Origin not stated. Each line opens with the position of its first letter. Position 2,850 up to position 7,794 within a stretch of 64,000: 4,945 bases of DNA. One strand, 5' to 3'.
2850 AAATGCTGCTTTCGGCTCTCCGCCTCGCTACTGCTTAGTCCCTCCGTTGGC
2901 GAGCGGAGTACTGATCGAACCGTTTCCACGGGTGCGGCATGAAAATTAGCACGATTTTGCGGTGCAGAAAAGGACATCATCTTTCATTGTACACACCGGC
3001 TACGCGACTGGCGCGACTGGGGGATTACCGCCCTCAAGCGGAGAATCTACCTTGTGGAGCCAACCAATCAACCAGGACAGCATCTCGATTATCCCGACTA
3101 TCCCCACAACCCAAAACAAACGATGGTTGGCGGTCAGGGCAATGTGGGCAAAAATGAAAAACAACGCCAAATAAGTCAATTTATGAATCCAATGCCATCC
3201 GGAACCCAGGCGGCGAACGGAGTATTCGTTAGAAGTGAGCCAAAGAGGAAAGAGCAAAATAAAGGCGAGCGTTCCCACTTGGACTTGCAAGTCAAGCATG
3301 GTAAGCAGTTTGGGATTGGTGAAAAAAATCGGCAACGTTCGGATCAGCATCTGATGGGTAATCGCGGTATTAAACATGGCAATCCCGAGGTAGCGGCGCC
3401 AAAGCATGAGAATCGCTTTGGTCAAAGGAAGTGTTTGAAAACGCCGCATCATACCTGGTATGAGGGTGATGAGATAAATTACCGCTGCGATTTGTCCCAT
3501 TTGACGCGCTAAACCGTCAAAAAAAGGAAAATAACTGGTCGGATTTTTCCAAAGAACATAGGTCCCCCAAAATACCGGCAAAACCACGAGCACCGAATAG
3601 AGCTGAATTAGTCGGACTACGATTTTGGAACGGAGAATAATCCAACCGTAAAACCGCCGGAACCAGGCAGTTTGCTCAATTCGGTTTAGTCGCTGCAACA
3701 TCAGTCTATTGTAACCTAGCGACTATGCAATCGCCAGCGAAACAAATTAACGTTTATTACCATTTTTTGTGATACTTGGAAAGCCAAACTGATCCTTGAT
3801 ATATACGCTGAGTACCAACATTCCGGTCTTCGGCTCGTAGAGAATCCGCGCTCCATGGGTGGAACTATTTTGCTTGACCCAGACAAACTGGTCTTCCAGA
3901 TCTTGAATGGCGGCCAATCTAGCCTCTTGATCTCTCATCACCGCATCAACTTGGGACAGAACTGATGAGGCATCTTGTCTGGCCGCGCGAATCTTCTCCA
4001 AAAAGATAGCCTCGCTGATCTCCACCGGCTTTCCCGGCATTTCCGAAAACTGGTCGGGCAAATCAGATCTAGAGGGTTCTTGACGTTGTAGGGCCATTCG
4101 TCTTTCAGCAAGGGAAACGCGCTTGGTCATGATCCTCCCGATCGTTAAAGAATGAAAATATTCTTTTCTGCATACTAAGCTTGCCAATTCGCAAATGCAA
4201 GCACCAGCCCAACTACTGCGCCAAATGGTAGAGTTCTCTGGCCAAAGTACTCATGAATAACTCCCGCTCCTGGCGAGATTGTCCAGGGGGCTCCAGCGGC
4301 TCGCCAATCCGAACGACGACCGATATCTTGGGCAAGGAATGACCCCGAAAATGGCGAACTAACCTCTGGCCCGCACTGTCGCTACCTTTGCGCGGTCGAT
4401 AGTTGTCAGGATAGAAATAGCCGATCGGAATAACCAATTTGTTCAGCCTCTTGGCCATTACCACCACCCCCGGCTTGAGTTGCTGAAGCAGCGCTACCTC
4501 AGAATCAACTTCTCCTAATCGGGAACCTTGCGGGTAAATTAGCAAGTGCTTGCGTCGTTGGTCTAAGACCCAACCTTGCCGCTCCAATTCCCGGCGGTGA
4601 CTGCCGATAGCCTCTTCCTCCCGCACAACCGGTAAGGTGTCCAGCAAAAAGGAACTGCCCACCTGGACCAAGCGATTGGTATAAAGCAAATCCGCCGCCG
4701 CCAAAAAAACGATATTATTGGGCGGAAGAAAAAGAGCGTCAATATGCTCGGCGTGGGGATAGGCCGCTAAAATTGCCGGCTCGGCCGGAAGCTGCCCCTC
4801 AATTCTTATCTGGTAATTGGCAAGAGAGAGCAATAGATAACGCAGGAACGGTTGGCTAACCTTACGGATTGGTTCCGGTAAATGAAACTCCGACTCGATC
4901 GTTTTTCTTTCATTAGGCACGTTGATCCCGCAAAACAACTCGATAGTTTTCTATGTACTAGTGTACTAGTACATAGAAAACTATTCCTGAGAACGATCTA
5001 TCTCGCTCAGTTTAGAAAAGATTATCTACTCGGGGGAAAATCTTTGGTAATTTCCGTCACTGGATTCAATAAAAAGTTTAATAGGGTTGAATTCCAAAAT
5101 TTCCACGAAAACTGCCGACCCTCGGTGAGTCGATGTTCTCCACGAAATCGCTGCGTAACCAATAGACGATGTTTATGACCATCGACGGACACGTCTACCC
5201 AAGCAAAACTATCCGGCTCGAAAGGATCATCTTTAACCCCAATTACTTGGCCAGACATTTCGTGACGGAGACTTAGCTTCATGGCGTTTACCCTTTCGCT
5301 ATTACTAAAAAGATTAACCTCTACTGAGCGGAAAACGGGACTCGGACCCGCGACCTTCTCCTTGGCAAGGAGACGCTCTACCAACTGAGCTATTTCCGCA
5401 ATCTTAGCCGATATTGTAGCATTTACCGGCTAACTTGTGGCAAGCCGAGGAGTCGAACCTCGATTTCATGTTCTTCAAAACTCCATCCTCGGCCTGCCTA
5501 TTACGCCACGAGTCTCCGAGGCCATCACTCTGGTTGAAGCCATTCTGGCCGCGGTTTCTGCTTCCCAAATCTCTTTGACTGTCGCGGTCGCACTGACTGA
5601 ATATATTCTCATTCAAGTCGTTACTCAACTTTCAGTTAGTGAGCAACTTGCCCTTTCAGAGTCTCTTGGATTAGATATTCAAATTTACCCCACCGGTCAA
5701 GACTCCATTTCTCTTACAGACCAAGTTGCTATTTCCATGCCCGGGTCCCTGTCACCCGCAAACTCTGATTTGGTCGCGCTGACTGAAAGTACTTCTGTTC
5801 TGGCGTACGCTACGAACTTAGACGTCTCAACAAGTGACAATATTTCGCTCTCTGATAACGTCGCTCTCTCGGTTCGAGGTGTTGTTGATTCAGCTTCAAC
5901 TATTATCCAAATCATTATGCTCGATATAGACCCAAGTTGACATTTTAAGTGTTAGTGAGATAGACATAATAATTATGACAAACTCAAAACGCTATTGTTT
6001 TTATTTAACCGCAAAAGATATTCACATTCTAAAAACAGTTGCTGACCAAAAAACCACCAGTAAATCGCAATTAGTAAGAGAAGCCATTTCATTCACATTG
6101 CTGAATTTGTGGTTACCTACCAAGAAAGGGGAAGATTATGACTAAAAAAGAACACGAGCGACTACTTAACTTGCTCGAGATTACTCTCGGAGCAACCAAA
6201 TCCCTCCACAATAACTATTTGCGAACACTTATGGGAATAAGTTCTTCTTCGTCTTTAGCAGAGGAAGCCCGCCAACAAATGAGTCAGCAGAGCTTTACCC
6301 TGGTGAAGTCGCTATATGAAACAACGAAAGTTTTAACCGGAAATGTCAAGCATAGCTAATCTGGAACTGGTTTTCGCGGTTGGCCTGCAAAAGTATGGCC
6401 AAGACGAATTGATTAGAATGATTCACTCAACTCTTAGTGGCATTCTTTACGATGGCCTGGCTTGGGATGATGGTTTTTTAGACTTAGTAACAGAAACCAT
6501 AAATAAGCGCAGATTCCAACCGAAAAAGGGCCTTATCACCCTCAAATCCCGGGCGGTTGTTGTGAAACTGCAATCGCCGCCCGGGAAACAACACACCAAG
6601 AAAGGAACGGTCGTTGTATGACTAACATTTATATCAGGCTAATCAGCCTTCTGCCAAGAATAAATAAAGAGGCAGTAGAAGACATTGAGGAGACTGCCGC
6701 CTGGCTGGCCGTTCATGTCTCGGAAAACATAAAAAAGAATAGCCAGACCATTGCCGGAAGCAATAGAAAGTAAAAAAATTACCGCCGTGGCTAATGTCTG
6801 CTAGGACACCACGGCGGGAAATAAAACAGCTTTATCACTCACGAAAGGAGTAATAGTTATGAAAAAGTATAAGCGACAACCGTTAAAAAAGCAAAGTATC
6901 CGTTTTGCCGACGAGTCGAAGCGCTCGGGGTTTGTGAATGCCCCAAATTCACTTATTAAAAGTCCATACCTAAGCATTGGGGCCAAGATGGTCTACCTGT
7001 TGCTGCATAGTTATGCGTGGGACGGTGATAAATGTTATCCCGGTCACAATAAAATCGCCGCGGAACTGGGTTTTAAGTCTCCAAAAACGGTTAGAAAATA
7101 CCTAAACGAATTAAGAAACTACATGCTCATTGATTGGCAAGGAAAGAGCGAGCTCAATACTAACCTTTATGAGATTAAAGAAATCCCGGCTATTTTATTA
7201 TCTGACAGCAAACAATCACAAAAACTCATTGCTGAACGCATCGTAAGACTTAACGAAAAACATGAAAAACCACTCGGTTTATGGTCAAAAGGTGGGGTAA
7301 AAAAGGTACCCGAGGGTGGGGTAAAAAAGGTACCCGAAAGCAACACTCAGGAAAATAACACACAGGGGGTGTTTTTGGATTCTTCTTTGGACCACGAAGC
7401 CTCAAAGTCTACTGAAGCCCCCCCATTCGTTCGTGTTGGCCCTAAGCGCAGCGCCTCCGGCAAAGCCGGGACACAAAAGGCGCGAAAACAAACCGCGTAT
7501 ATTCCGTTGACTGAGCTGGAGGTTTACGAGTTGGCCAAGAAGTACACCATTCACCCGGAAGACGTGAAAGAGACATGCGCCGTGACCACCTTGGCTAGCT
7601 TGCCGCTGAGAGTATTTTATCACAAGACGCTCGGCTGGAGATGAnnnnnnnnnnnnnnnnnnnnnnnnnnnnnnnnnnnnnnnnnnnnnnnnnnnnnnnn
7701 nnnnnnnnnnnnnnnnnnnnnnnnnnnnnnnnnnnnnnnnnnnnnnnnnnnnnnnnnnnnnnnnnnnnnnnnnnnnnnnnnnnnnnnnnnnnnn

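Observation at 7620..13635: Salvage operon ending in an 841-aa two-module ATP-grasp ligase and starting with a PRT-HAD fusion of unknown N-domain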

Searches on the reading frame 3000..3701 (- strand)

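Call 29: search_protein_families(library=pfam, proteins=[window:3000-3701:-], max_evalue=0.01)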
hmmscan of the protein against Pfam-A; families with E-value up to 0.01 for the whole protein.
window:3000-3701:- (233 aa): 1 family
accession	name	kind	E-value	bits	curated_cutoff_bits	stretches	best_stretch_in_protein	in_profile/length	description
PF01794.25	Ferric_reduct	-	4.9e-08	33.5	28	1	71-183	4-120/121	Ferric reductase like transmembrane component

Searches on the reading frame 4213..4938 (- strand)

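Call 29: search_protein_families(library=pfam, proteins=[window:4213-4938:-], max_evalue=0.01)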
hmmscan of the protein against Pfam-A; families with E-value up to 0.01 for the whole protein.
window:4213-4938:- (241 aa): 1 family
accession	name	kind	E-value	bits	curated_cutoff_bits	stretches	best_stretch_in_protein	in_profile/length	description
PF01553.26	Acyltransferase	-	2e-06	28.1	23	1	45-174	3-131/132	Acyltransferase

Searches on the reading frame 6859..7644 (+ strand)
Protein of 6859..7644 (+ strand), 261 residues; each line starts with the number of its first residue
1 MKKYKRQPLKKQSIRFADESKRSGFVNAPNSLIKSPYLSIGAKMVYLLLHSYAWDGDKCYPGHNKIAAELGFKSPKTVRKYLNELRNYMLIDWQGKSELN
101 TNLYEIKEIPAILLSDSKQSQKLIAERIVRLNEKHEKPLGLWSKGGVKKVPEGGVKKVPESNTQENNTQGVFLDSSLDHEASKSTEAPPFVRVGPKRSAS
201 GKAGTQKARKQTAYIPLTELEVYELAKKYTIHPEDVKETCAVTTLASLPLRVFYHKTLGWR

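Call 3: search_protein_families(library=pfam, proteins=[window:6859-7644:+], max_evalue=0.01)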
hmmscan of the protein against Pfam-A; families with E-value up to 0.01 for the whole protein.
window:6859-7644:+ (261 aa): 2 families
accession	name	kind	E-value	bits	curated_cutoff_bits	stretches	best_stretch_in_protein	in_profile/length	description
PF13730.12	HTH_36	-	1.8e-08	34.5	25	1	38-87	3-51/55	Helix-turn-helix domain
PF01726.22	LexA_DNA_bind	-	0.0077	16.4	23.7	0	61-94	26-59/65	LexA DNA binding domain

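Call 4: search_protein_families(library=ncbifam, proteins=[window:6859-7644:+], max_evalue=0.01)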
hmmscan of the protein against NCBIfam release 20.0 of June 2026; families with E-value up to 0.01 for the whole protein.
window:6859-7644:+ (261 aa): 0 families

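Call 30: search_protein_families(library=padloc, proteins=[window:6859-7644:+], max_evalue=0.01)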
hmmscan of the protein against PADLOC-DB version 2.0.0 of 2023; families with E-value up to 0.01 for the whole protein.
window:6859-7644:+ (261 aa): 1 family
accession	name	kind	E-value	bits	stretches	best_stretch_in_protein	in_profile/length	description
PDLC01434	CasR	-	0.0061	14.4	0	62-97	143-177/191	"CAS-I,CAS-II,CAS-III,CAS-IV,CAS-V,CAS-VI; associated_signaling"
